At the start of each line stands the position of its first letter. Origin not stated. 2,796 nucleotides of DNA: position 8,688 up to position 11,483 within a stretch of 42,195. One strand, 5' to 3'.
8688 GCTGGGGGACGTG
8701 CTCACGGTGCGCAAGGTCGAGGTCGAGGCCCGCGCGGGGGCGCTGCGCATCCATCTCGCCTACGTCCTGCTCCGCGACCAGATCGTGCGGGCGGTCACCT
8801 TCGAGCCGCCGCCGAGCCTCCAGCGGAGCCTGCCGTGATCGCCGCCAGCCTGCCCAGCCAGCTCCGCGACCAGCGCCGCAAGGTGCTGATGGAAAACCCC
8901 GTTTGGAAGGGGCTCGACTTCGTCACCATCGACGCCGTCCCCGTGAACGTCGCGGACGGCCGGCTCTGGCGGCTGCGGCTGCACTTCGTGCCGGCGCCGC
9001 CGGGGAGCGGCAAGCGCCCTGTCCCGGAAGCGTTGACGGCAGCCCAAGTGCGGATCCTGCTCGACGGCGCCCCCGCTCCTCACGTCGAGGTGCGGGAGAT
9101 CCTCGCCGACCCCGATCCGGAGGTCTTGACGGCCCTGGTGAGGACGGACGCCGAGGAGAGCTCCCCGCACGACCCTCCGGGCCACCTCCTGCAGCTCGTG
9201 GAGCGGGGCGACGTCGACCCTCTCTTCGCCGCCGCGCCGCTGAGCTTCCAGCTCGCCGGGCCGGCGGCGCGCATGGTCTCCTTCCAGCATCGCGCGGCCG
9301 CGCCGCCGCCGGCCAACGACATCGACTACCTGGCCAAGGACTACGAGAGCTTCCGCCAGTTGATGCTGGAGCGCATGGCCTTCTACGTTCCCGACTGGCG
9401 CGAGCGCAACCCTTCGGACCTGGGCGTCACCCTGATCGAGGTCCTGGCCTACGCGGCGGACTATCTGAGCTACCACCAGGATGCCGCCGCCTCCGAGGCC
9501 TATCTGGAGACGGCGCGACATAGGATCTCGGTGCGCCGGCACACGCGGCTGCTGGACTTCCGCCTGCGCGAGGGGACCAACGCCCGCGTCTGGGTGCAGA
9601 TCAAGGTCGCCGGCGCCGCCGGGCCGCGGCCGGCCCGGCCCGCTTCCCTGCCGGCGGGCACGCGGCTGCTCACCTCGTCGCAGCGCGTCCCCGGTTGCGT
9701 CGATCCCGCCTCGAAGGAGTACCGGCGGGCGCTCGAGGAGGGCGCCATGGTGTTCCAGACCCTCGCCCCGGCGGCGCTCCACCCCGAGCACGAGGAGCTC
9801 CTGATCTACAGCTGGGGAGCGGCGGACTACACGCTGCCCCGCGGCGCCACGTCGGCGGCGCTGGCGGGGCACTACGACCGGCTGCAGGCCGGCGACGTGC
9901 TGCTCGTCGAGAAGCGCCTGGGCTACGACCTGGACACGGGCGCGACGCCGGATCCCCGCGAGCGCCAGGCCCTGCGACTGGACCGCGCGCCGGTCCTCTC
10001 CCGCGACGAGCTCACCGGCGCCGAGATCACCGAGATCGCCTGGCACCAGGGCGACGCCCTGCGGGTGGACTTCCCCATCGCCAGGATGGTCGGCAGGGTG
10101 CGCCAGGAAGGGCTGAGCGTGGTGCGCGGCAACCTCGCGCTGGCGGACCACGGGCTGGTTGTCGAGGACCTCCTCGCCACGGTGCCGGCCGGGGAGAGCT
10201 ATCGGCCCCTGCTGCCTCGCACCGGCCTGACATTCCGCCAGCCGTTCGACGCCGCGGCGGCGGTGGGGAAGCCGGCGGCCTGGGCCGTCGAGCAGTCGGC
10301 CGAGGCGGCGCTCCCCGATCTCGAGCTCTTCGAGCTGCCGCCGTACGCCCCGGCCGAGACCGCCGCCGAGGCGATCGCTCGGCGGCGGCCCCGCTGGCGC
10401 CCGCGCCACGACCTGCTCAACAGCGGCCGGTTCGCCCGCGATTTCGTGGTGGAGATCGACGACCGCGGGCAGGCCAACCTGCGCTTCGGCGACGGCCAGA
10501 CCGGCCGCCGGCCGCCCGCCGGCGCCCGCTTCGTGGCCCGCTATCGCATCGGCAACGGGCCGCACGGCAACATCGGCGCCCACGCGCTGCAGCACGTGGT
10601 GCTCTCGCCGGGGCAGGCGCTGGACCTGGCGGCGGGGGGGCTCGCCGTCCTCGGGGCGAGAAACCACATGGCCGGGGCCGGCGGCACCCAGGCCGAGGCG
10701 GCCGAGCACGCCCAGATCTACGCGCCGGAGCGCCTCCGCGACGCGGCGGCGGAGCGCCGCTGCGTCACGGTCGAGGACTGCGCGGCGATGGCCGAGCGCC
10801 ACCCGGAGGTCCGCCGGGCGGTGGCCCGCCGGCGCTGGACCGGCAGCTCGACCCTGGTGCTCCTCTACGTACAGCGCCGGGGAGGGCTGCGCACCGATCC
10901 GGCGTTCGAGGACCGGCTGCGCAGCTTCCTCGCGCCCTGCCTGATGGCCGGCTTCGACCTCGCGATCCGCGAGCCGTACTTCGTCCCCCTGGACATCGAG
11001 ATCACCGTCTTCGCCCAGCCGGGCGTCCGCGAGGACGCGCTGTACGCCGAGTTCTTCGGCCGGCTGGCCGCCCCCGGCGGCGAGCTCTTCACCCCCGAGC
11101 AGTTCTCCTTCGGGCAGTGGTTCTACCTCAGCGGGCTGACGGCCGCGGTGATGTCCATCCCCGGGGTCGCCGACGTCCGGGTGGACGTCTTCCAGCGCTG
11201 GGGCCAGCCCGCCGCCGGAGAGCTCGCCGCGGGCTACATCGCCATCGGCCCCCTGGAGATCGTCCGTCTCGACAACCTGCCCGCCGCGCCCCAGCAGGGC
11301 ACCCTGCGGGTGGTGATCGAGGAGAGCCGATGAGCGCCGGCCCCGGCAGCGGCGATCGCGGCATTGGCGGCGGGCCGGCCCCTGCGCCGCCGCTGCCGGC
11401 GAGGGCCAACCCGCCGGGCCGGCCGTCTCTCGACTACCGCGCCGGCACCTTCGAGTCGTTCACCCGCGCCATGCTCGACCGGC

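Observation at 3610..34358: eCIS-type (Afp/PVC-like) tail and baseplate genes interleaved with a T6SS-type TssJ/TssL/TssM membrane complex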

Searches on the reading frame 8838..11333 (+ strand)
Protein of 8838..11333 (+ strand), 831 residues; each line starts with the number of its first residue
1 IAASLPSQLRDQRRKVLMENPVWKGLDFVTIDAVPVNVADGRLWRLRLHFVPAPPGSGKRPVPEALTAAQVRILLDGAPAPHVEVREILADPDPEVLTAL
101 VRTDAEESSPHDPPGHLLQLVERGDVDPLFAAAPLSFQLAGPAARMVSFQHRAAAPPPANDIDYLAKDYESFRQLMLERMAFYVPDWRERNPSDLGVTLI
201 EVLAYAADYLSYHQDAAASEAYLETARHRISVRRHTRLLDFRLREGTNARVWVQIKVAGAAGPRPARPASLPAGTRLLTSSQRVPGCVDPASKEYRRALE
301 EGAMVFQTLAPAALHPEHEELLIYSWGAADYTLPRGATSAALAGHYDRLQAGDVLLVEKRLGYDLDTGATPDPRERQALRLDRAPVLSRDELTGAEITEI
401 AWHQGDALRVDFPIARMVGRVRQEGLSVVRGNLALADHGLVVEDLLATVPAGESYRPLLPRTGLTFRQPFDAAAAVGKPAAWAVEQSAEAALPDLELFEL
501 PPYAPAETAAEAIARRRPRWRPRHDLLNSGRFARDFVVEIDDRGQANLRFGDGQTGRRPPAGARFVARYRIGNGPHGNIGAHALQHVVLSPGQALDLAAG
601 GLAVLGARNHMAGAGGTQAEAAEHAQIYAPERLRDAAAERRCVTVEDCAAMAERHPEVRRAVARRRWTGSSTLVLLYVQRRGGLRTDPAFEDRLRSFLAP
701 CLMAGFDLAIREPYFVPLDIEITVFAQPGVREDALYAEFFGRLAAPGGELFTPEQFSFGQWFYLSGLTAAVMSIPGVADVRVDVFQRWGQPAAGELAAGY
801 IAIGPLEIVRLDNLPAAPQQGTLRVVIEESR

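Call 5: search_protein_families(library=pfam, proteins=[window:8838-11333:+], max_evalue=0.01)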
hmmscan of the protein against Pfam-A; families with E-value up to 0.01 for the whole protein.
window:8838-11333:+ (831 aa): 1 family
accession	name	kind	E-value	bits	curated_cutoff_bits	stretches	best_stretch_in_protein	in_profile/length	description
PF21379.2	Gp6-like_1st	-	0.0029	17.8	27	1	199-236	32-69/74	Baseplate wedge protein gp6-like, helical domain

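Call 10: search_protein_families(library=ncbifam, proteins=[window:8838-11333:+], max_evalue=0.01)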
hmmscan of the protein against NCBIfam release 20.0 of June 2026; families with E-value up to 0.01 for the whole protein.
window:8838-11333:+ (831 aa): 1 family
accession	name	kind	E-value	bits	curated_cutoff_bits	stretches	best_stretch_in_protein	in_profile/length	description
TIGR02243.1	TIGR02243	equivalog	6e-63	213.4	155.8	2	514-784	390-657/659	putative baseplate assembly protein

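Call 46: search_solved_structures(query=window:8838-11333:+, max_evalue=0.01)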
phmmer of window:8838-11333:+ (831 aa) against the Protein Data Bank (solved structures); distinct sequences matched with E-value up to 0.01: 0.
